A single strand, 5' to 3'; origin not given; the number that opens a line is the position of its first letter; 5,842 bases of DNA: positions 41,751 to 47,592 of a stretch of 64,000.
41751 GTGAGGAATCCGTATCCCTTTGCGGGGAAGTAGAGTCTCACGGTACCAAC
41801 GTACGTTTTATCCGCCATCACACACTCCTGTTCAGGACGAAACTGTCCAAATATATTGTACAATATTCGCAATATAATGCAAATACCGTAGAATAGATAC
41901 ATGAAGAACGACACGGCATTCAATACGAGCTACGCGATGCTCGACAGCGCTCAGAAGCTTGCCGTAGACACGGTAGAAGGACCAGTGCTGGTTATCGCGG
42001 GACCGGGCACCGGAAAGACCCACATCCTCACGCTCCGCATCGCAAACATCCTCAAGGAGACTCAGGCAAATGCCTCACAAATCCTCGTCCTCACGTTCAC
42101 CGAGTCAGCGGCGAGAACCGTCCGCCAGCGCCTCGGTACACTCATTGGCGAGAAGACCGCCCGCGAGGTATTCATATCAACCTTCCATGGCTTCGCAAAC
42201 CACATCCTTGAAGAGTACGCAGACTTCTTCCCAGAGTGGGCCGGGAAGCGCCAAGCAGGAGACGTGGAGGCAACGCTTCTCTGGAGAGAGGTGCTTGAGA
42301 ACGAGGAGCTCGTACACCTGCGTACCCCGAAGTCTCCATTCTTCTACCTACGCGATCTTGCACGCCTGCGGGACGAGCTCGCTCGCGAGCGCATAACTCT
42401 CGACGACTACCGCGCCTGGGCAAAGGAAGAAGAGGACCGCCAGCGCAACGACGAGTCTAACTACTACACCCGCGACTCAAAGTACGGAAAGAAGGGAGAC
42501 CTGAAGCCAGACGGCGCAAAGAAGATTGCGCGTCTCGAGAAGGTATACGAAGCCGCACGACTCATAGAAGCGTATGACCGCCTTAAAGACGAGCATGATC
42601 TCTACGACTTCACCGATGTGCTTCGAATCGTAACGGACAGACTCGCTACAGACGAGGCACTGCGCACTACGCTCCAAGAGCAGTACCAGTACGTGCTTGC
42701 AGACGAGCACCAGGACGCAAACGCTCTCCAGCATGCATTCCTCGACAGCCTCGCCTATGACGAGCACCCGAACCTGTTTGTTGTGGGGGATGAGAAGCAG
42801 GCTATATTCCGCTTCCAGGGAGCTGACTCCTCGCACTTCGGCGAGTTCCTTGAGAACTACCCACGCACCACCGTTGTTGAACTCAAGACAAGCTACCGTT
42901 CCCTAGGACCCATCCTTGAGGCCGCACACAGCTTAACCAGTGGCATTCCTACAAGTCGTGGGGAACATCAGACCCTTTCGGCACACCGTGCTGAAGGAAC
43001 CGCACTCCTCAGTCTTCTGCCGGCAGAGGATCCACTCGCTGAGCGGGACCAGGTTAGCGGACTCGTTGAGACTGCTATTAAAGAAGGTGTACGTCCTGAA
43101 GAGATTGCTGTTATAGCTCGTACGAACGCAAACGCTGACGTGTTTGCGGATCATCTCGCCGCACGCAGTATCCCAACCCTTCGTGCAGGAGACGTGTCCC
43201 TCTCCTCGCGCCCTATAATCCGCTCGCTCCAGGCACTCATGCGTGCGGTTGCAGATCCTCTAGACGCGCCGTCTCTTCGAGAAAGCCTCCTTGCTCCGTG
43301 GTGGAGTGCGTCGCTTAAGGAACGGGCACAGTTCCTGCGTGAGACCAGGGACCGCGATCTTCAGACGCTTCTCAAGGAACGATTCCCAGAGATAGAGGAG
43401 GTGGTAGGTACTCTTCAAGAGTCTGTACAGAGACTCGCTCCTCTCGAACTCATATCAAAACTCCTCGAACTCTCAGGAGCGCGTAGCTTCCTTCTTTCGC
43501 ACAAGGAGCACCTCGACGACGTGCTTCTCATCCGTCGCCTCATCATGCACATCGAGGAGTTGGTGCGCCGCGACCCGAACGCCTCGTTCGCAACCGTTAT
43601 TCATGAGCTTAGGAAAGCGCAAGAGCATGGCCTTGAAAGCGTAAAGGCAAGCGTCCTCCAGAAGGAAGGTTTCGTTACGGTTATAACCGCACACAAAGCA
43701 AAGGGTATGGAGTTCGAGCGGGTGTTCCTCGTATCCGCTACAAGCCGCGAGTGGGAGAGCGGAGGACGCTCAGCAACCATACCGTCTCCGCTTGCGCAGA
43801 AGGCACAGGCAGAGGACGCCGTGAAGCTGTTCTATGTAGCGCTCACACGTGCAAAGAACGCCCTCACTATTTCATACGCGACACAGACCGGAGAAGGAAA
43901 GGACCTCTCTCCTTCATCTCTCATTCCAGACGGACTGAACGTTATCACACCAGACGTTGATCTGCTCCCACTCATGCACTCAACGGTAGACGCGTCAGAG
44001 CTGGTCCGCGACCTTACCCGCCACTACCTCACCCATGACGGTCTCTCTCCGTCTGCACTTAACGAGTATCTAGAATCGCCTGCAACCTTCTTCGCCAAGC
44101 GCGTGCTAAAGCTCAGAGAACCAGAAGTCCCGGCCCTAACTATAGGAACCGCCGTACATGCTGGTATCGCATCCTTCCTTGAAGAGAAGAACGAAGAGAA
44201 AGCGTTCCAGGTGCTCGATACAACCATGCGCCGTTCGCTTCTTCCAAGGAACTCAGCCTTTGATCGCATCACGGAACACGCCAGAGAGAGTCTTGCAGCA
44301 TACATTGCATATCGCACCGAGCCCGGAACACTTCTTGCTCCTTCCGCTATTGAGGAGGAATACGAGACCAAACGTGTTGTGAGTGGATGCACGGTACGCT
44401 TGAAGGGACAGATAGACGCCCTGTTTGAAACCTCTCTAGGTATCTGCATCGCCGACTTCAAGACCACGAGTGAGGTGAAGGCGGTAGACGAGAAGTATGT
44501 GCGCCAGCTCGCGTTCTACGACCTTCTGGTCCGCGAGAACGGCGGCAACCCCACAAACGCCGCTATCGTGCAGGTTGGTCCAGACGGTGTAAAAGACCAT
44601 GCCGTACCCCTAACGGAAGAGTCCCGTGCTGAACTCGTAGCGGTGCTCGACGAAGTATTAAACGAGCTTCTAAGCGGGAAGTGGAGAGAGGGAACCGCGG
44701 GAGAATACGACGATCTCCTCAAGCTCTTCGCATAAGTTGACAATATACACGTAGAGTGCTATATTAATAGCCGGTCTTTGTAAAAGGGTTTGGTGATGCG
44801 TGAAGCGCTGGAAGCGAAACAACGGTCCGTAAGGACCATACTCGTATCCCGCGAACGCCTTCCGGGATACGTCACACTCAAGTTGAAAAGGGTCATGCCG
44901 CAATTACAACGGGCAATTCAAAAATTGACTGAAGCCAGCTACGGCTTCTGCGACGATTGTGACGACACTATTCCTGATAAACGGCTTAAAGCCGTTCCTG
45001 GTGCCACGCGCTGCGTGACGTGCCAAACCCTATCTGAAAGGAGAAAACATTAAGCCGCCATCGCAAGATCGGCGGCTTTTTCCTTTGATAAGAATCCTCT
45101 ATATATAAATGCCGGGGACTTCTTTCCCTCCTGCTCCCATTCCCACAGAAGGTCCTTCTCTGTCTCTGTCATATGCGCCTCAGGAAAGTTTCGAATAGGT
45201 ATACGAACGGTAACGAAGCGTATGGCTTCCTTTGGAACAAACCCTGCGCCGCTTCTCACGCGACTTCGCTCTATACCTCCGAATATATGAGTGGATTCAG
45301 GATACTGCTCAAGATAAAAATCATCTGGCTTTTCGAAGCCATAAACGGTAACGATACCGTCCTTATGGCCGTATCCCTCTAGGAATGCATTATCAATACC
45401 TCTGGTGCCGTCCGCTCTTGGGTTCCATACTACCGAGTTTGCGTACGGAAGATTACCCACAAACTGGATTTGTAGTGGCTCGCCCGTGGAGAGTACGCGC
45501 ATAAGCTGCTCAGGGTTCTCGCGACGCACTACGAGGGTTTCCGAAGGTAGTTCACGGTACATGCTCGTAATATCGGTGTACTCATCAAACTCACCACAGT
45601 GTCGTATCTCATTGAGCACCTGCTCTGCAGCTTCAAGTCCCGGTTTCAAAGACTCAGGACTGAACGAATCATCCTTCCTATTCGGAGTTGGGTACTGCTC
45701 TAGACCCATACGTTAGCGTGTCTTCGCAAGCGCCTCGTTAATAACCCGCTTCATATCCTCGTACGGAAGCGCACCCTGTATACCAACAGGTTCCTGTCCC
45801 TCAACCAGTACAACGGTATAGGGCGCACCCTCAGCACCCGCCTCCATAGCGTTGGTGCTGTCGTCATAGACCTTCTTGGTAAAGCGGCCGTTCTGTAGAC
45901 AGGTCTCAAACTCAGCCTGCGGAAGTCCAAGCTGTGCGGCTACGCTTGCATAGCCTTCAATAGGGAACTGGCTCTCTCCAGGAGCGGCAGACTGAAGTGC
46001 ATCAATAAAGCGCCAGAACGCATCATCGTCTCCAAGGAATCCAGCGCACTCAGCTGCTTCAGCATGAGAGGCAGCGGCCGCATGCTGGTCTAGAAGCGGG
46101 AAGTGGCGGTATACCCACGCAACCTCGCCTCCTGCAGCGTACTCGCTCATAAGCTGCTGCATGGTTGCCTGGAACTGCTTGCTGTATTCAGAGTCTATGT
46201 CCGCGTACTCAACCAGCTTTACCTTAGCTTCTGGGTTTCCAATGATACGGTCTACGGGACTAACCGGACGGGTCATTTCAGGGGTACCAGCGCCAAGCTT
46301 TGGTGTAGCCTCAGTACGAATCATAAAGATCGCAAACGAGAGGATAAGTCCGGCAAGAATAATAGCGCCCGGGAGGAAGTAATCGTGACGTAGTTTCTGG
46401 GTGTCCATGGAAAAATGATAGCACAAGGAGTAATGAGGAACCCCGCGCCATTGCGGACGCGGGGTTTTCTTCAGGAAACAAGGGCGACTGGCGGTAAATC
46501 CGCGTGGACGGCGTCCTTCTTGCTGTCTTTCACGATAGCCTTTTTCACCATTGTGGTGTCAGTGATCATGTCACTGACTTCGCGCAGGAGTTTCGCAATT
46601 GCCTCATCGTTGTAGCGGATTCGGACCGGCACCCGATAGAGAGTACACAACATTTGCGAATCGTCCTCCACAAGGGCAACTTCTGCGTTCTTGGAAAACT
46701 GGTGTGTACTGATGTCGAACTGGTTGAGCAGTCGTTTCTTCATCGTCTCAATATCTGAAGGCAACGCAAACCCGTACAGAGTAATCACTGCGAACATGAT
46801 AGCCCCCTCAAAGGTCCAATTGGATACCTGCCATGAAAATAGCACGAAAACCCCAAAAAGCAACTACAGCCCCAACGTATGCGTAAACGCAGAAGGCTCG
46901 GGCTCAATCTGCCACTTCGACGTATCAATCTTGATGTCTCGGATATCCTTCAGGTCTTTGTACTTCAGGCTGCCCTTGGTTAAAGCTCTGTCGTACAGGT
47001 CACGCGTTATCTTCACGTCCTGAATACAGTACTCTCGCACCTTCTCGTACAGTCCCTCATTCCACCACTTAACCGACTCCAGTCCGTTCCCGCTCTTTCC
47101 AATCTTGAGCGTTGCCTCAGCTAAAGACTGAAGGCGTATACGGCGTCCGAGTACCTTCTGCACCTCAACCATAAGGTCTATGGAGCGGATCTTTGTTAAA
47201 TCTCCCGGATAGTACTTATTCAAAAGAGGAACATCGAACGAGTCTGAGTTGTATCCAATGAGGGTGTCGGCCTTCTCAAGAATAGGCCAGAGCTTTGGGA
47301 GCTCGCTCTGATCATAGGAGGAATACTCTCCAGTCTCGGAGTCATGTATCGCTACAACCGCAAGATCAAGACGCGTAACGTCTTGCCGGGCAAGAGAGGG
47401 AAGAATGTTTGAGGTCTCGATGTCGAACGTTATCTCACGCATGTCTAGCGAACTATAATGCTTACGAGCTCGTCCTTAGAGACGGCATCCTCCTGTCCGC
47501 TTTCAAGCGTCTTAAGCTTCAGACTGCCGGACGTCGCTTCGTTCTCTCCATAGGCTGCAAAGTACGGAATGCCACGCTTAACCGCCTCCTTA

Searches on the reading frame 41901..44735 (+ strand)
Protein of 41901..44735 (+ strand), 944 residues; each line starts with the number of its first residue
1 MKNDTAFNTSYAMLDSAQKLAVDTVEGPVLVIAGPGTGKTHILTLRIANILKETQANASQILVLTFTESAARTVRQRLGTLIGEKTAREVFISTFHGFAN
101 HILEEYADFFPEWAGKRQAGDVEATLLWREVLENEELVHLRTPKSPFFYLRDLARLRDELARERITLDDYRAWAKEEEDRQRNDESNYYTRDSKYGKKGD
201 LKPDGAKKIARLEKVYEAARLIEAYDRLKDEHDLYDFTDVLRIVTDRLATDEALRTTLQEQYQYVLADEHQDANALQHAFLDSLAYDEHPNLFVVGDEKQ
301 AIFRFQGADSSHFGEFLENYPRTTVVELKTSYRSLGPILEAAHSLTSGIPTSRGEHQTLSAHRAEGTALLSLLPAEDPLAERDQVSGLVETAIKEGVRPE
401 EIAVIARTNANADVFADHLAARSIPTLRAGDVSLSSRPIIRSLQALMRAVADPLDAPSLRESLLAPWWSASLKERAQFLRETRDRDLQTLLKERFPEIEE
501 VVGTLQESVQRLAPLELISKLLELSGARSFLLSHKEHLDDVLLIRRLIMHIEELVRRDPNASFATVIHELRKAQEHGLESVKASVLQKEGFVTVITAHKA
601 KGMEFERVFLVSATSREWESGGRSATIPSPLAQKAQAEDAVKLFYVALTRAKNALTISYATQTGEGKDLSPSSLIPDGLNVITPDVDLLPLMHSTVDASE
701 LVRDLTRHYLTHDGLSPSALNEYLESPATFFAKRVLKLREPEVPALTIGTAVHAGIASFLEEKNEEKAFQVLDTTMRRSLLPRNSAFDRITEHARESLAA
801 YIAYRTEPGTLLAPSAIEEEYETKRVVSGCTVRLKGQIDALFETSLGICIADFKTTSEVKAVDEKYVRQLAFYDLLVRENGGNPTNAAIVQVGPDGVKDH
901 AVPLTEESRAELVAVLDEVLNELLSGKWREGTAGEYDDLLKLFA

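Call 55: search_protein_families(library=pfam, proteins=[window:41901-44735:+], max_evalue=0.00001)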
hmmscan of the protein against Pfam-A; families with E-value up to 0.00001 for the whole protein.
window:41901-44735:+ (944 aa): 5 families
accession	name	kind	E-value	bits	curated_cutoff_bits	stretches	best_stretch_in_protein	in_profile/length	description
PF00580.27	UvrD-helicase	-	1.3e-55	189.5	23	1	15-320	2-270/271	UvrD/REP helicase N-terminal domain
PF13361.12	UvrD_C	-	3.1e-27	96.4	25.6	2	494-661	212-349/350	UvrD-like helicase C-terminal domain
PF12705.13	PDDEXK_1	-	1e-22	81.8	22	1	715-927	2-228/247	PD-(D/E)XK nuclease superfamily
PF13245.12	AAA_19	-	1.4e-18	67.8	25.1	1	18-305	1-133/134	AAA domain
PF13538.12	UvrD_C_2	-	4.6e-08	33.3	27.4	0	592-614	2-24/52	UvrD-like helicase C-terminal domain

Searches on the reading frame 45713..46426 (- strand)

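Call 55: search_protein_families(library=pfam, proteins=[window:45713-46426:-], max_evalue=0.00001)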
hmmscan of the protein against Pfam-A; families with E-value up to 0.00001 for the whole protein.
window:45713-46426:- (237 aa): 2 families
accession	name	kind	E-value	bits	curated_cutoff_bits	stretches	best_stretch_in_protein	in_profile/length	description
PF13462.12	Thioredoxin_4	-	6.2e-15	56.2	23.2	1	57-230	3-164/165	Thioredoxin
PF01323.26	DSBA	-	3.5e-09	37.2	25.6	0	159-228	125-189/191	DSBA-like thioredoxin domain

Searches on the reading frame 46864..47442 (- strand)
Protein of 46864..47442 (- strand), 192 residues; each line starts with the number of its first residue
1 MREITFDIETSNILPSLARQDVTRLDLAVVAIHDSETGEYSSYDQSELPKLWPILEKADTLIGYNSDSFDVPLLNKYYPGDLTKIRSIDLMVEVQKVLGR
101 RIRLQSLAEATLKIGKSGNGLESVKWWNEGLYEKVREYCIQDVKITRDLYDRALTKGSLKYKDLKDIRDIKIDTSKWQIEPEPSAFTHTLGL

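Call 55: search_protein_families(library=pfam, proteins=[window:46864-47442:-], max_evalue=0.00001)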
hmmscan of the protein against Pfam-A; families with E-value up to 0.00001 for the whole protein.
window:46864-47442:- (192 aa): 2 families
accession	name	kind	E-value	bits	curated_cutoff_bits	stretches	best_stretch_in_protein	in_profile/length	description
PF13482.12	RNase_H_2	-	5.5e-10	39.9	22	1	6-152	3-163/165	RNase_H superfamily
PF10108.15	DNA_pol_B_exo2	-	4.5e-07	30.2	24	0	86-164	104-185/213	Predicted 3'-5' exonuclease related to the exonuclease domain of PolB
